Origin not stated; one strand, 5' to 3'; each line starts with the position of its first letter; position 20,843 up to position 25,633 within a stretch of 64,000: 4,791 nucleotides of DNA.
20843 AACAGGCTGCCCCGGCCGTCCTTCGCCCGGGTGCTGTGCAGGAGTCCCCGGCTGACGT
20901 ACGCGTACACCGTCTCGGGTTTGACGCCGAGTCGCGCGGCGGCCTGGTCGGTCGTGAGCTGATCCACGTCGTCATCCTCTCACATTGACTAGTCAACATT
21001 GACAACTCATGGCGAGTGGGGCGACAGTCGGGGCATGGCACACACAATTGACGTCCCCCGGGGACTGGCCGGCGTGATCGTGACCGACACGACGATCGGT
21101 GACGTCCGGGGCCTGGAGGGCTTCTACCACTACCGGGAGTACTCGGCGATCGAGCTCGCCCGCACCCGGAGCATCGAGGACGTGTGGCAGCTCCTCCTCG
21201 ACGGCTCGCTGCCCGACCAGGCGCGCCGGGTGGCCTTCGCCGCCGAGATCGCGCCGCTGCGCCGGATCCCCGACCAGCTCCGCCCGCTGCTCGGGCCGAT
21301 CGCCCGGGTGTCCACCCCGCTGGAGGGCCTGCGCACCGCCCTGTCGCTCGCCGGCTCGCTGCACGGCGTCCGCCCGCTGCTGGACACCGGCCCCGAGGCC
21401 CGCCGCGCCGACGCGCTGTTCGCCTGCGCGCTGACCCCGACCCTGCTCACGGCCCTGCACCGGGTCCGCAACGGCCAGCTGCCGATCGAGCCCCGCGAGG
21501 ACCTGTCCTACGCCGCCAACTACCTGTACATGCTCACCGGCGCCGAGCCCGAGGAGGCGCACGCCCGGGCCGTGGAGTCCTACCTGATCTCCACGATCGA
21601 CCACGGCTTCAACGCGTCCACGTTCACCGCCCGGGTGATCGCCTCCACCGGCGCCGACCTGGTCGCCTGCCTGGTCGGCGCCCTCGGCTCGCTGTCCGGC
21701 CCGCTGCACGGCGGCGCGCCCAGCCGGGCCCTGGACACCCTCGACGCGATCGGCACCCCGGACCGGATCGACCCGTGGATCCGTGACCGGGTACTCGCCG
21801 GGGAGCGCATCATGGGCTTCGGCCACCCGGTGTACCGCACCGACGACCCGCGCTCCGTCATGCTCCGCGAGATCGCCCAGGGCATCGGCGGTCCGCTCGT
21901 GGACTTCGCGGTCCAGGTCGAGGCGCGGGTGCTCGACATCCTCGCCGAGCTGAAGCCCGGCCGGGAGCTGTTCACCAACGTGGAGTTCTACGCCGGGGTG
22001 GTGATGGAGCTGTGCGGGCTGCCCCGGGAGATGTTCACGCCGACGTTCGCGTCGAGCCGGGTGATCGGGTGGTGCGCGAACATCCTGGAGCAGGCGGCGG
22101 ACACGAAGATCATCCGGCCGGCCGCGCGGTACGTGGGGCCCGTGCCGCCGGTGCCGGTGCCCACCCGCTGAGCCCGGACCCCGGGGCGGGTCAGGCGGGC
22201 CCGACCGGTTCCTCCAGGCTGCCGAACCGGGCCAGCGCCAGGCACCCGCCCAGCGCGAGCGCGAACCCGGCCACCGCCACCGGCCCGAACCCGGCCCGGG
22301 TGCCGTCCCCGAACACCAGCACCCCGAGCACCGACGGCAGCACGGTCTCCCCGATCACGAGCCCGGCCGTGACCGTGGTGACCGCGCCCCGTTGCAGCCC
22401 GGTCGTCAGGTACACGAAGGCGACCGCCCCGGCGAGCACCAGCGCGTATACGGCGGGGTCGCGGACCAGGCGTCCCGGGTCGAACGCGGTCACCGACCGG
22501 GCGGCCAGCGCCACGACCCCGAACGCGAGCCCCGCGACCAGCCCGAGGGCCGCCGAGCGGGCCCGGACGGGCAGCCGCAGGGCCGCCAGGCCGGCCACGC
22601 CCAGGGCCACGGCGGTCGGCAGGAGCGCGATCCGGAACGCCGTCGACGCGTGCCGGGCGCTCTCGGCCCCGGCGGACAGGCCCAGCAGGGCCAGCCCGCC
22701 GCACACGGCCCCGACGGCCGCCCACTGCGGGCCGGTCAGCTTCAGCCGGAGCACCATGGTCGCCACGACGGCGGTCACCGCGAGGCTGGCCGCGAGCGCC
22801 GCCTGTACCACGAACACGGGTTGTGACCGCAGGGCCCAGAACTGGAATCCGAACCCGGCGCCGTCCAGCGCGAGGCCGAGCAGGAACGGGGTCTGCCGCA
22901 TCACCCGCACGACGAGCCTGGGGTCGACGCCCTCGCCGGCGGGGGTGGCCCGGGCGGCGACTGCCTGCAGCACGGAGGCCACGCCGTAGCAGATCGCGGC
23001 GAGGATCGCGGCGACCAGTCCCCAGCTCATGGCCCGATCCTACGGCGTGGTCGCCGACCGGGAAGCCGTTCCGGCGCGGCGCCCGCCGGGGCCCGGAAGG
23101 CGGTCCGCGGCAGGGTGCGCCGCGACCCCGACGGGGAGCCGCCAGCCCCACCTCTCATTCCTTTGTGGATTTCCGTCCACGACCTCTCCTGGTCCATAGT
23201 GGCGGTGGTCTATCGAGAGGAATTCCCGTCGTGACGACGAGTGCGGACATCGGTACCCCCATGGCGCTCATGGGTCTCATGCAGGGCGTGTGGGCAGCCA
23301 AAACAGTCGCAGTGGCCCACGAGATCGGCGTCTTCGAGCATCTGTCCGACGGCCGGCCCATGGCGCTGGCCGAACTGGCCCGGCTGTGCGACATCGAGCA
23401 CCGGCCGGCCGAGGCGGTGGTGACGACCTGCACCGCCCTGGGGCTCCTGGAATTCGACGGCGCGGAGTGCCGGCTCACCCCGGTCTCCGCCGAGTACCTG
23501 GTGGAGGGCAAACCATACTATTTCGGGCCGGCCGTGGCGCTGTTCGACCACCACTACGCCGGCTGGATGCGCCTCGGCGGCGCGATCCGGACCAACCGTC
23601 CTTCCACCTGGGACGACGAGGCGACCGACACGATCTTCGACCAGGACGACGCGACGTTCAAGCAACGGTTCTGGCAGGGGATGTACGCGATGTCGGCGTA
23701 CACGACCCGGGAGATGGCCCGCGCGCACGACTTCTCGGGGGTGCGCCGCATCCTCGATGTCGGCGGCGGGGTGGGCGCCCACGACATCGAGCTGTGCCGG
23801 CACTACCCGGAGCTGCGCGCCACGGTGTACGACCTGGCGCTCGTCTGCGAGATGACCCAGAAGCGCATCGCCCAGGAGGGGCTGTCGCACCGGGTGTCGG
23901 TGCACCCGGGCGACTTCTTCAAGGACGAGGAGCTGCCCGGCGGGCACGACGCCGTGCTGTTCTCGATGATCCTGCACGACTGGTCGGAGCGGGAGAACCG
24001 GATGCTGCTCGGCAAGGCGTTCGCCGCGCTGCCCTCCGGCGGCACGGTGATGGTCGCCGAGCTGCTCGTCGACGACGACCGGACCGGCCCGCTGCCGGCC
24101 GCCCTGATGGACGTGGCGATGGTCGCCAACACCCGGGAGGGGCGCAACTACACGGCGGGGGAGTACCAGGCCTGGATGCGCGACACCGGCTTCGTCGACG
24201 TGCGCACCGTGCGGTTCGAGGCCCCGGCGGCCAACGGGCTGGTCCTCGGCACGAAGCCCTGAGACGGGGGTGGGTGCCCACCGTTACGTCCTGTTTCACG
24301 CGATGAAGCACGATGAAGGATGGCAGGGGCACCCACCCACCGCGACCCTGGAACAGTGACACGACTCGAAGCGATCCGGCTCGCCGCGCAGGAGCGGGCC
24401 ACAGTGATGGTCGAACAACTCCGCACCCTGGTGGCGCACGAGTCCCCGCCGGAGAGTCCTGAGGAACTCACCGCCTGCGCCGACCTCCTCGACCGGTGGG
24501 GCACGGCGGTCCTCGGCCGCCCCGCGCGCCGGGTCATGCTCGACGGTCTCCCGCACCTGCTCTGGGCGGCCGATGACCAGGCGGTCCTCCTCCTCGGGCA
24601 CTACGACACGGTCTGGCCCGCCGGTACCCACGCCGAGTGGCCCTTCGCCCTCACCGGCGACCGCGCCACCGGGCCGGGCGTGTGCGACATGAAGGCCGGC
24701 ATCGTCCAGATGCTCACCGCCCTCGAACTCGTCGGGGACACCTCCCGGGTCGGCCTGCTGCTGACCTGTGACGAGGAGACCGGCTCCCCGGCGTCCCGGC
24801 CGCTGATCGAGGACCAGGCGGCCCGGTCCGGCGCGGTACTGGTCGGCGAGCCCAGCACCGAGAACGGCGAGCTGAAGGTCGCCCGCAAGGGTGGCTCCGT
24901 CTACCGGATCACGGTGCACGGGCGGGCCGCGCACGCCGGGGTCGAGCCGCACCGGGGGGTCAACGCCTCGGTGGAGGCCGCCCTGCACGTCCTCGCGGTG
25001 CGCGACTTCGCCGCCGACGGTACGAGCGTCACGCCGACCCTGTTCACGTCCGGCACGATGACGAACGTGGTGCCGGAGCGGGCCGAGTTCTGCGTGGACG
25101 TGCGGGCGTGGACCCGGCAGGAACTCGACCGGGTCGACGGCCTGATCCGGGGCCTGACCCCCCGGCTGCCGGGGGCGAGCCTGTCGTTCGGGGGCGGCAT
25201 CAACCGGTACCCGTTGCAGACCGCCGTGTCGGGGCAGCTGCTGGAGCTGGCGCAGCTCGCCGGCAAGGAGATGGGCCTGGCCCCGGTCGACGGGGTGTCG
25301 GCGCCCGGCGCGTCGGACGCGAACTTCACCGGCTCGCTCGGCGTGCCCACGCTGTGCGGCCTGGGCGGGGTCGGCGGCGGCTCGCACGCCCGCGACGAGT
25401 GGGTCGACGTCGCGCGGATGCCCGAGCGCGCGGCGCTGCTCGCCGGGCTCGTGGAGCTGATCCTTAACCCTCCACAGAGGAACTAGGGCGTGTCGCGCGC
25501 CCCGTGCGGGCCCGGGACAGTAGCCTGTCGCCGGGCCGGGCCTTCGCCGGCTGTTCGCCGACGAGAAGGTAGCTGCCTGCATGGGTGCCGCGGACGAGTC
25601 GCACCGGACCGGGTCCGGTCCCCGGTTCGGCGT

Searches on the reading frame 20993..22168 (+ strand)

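Call 27: search_protein_families(library=pfam, proteins=[window:20993-22168:+], max_evalue=0.001)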
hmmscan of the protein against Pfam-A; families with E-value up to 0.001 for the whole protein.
window:20993-22168:+ (392 aa): 1 family
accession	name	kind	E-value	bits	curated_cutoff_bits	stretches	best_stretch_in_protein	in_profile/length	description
PF00285.26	Citrate_synt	-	2.8e-106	356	27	1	24-377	1-357/357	Citrate synthase, C-terminal domain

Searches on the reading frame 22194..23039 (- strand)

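Call 28: search_protein_families(library=pfam, proteins=[window:22194-23039:-], max_evalue=0.001)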
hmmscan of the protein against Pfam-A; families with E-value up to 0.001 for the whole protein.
window:22194-23039:- (282 aa): 1 family
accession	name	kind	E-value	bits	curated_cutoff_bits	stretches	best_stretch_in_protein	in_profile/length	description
PF00892.27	EamA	-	4.9e-05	24.1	28.2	1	53-119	67-133/135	EamA-like transporter family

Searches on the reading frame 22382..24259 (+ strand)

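Call 28: search_protein_families(library=pfam, proteins=[window:22382-24259:+], max_evalue=0.001)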
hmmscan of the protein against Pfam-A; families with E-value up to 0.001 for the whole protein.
window:22382-24259:+ (626 aa): 4 families
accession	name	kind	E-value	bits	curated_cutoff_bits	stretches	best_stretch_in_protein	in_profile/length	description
PF00891.24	Methyltransf_2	-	1.4e-41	142.6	22.3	1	395-604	1-209/210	O-methyltransferase domain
PF08100.18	Dimerisation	-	3.5e-10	40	25.6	1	292-374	5-92/93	O-methyltransferase dimerisation domain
PF13489.12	Methyltransf_23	-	1.1e-06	28.9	27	1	452-607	21-162/164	Methyltransferase domain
PF13649.12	Methyltransf_25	-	3.4e-06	28.1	27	1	457-554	1-97/97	Methyltransferase domain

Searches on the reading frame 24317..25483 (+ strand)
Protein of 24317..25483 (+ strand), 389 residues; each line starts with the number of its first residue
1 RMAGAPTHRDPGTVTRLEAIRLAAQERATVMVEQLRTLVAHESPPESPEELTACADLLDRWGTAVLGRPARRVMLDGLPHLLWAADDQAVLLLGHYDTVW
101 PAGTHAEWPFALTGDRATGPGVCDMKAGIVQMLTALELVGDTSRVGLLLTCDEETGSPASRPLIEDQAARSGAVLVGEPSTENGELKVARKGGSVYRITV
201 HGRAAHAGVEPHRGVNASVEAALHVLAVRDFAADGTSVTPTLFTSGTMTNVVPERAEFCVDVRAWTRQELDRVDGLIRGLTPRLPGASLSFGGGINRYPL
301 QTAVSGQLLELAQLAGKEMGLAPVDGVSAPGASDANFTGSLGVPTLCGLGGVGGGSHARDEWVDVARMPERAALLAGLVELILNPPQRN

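Call 28: search_protein_families(library=pfam, proteins=[window:24317-25483:+], max_evalue=0.001)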
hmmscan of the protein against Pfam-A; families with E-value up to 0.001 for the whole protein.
window:24317-25483:+ (389 aa): 2 families
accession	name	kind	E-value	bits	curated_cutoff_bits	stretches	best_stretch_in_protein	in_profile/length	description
PF01546.33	Peptidase_M20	-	6.5e-30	105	24.6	1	91-380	1-205/206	Peptidase family M20/M25/M40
PF07687.19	M20_dimer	-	1.3e-15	57.7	21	1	188-278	1-96/107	Peptidase dimerisation domain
